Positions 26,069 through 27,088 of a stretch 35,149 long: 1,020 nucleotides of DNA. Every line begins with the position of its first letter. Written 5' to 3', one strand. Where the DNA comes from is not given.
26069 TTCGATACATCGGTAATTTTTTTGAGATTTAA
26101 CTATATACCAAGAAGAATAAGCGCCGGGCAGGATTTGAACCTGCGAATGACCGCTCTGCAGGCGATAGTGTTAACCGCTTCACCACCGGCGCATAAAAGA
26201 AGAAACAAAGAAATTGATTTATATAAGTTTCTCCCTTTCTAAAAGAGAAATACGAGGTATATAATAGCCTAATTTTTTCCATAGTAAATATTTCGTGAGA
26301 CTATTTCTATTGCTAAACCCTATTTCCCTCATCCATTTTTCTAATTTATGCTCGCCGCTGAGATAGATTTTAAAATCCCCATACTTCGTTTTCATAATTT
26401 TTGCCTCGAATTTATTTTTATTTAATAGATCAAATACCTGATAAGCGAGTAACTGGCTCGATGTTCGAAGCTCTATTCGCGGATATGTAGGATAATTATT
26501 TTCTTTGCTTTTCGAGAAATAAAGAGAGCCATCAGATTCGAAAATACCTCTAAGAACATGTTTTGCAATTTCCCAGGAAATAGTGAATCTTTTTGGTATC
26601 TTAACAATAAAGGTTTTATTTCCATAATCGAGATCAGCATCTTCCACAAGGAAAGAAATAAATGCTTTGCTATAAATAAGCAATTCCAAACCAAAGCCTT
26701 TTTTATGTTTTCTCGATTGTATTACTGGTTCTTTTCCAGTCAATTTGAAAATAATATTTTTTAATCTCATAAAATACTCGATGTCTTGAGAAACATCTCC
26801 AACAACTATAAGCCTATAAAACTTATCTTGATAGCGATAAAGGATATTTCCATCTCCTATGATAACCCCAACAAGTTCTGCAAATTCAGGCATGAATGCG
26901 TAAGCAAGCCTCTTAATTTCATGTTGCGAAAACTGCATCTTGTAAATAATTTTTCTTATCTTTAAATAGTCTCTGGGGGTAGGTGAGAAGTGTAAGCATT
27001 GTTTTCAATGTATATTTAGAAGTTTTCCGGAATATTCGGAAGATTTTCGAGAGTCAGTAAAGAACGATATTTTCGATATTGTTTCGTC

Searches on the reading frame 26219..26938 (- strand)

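Call 5: search_protein_families(library=pfam, proteins=[window:26219-26938:-], max_evalue=0.001)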
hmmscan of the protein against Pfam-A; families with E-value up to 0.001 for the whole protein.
window:26219-26938:- (239 aa): 2 families
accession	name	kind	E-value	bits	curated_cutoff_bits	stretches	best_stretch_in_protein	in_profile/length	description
PF14528.11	LAGLIDADG_3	-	2e-05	25.2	22.5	1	128-192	6-64/82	LAGLIDADG-like domain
PF14527.11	LAGLIDADG_WhiA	-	0.00038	21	23.2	0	126-208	2-76/93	WhiA LAGLIDADG-like domain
